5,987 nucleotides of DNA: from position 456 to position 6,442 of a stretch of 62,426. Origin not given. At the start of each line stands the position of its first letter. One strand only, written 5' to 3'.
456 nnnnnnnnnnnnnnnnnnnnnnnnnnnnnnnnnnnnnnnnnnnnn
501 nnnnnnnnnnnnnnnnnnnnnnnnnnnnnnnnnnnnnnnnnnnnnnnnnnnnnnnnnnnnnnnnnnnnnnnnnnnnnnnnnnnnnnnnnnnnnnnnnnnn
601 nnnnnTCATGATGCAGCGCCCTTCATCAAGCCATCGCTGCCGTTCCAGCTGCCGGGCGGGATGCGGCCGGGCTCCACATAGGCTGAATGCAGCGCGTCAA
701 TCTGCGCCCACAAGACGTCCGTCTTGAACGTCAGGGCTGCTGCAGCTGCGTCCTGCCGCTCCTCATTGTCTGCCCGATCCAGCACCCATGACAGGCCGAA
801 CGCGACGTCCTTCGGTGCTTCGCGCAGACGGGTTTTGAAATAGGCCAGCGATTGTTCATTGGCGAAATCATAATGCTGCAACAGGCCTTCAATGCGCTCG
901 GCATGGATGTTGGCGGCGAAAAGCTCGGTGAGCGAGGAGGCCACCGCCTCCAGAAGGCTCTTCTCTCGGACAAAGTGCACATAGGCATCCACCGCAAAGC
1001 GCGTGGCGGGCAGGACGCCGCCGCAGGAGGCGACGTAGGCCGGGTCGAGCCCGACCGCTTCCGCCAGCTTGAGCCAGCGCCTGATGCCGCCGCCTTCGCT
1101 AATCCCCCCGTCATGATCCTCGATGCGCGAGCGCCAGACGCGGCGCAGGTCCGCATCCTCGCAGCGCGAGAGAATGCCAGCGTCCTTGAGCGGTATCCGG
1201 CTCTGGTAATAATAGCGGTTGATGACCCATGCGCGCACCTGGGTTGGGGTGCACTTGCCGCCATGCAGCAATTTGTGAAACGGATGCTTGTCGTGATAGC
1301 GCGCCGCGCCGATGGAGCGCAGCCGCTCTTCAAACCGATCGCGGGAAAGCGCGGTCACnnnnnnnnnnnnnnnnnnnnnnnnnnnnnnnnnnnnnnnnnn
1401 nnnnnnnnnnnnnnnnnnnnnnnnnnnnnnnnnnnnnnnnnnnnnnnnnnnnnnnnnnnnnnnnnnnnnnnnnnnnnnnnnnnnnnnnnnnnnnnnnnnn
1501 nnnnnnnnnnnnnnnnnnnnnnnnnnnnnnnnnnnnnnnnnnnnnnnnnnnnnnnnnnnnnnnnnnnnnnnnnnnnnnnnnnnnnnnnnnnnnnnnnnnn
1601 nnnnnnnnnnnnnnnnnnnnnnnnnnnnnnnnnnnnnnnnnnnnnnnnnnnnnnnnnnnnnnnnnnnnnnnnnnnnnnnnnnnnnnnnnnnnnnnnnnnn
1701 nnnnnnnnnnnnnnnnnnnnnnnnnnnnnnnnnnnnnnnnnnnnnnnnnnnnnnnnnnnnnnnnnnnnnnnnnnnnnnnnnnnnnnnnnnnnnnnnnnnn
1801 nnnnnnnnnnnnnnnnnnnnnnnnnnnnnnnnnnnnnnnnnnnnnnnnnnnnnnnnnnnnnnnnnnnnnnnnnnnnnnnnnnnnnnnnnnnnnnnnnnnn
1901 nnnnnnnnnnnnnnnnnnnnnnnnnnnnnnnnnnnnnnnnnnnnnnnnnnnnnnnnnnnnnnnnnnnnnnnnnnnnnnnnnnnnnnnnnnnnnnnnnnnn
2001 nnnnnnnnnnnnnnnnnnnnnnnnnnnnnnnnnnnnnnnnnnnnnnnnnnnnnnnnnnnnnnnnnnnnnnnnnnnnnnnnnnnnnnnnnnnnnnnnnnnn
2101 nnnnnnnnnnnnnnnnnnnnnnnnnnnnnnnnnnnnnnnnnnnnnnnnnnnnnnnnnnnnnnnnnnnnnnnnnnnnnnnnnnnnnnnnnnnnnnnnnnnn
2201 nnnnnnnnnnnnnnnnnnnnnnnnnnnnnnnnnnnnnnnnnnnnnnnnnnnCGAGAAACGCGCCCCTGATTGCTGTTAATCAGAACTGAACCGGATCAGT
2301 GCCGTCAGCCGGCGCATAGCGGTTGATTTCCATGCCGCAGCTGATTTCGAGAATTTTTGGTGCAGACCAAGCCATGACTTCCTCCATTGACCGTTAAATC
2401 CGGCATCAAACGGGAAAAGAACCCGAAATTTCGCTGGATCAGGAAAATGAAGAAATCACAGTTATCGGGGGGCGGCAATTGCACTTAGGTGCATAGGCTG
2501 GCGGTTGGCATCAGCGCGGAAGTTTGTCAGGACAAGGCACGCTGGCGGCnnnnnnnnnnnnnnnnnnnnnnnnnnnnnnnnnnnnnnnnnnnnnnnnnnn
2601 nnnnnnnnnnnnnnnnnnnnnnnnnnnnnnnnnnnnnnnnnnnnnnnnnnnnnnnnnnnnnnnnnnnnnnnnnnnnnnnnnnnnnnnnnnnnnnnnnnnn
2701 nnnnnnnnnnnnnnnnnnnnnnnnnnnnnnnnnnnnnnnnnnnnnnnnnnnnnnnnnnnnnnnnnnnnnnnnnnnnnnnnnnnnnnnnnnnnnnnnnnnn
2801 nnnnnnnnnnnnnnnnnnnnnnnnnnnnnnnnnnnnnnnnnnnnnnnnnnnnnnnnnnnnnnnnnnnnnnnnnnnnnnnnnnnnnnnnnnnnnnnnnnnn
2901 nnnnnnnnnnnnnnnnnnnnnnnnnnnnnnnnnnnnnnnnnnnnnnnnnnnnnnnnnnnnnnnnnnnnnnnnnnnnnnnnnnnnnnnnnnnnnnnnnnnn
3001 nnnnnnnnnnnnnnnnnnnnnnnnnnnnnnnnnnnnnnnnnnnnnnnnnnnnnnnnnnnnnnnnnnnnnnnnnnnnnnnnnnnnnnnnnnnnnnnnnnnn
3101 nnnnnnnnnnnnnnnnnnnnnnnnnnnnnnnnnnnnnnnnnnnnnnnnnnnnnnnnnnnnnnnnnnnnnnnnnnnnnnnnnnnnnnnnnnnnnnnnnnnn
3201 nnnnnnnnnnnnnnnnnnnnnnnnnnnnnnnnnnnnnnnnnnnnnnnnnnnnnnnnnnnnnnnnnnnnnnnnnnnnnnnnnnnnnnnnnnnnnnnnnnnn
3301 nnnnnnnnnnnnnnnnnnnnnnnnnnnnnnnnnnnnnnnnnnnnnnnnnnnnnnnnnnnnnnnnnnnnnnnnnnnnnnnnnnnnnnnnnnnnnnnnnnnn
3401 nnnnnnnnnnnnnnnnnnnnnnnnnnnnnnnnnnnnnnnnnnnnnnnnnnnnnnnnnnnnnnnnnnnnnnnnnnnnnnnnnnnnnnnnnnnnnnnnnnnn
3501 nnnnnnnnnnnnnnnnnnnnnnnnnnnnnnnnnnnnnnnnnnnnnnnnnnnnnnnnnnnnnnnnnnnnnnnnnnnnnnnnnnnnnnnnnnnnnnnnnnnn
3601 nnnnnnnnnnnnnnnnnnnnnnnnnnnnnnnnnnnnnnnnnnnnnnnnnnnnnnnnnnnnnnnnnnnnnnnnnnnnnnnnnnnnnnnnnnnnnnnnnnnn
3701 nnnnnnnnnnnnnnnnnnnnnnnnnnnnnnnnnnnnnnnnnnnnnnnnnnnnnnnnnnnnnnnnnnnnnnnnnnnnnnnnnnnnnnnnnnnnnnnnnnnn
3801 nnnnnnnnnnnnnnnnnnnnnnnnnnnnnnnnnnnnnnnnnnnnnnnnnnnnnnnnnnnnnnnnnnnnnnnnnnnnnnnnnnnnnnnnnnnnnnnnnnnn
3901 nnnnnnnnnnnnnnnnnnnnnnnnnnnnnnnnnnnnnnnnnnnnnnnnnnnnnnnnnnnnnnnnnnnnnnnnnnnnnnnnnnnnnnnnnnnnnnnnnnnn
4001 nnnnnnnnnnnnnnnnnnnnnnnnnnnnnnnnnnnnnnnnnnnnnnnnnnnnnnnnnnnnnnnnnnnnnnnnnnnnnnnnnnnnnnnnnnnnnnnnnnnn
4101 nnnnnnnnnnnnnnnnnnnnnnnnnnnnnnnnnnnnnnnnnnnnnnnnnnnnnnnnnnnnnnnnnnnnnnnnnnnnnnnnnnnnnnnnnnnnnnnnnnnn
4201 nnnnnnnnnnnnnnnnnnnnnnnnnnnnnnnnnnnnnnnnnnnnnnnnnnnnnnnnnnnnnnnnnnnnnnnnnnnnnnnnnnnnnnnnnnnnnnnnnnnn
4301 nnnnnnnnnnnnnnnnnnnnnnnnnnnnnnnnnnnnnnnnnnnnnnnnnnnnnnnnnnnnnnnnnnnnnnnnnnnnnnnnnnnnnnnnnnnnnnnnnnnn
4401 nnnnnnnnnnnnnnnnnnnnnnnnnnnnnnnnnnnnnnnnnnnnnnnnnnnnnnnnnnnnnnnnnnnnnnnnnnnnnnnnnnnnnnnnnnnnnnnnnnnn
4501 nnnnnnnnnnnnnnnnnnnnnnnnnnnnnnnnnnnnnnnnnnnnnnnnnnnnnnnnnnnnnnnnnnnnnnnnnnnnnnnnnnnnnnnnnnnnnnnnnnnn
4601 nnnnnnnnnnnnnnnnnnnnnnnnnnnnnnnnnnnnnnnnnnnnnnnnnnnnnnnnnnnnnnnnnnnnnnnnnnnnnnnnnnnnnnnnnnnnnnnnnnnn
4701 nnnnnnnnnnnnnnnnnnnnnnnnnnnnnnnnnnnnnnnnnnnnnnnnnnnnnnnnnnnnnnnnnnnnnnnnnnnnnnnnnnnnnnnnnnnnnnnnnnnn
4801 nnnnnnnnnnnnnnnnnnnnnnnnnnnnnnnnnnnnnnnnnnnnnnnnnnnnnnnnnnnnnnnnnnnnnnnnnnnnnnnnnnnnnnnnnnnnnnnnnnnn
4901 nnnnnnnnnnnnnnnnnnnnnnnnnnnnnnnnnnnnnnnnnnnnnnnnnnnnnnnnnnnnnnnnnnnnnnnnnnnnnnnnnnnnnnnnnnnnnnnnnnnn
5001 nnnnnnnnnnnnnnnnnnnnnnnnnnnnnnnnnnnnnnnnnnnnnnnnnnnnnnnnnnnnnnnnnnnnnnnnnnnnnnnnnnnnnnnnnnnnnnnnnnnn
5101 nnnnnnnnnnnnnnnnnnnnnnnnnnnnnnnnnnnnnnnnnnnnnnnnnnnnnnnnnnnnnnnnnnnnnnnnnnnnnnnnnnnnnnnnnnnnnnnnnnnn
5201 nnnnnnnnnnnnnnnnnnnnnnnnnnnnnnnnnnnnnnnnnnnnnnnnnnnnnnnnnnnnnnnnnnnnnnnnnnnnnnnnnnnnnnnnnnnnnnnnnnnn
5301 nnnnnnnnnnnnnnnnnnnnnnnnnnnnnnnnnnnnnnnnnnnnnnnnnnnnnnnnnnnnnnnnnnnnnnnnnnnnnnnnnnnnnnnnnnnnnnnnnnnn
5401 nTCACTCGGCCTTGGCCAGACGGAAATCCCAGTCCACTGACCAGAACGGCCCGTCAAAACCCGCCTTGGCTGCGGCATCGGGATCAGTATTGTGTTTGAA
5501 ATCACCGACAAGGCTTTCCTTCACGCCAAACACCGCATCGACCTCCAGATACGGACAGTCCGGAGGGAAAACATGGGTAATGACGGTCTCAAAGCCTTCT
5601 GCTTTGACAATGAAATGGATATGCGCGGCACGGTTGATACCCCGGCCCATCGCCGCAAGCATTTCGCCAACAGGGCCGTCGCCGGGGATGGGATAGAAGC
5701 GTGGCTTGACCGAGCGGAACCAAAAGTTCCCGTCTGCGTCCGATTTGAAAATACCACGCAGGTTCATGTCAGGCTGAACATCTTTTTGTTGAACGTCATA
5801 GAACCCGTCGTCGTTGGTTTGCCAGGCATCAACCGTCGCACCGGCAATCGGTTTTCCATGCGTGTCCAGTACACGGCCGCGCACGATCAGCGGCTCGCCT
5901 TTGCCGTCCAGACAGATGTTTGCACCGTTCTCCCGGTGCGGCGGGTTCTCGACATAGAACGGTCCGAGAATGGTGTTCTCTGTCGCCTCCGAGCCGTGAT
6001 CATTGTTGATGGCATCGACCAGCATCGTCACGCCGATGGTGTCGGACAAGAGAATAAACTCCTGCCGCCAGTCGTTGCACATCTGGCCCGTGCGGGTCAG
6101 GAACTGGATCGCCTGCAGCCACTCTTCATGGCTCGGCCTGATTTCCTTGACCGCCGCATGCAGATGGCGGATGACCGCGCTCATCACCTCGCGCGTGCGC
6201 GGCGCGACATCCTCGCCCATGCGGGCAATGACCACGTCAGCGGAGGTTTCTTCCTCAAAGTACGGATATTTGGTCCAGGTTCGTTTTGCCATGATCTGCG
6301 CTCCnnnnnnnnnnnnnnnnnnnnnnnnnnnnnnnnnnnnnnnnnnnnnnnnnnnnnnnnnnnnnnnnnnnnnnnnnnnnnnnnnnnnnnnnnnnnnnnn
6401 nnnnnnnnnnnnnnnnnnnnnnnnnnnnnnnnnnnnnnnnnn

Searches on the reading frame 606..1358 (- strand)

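Call 9: search_protein_families(library=pfam, proteins=[window:606-1358:-])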
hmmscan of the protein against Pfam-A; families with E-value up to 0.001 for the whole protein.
window:606-1358:- (250 aa): 1 family
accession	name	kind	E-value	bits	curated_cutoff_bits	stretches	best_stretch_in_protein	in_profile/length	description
PF03070.21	TENA_THI-4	-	1e-50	172.9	22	1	11-221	2-209/210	TENA/THI-4/PQQC family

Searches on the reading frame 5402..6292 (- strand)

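Call 9: search_protein_families(library=pfam, proteins=[window:5402-6292:-])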
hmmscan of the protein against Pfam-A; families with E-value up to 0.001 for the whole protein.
window:5402-6292:- (296 aa): 3 families
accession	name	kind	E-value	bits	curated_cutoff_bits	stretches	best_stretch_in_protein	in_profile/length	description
PF00775.27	Dioxygenase_C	-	1e-40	139.6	27.3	1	108-292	1-180/182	Dioxygenase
PF04444.19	Dioxygenase_N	-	1.1e-28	99.3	27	1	31-103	2-74/75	Catechol dioxygenase N terminus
PF13620.12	CarboxypepD_reg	-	1.6e-06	28.8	32.3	1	137-198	2-48/82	Carboxypeptidase regulatory-like domain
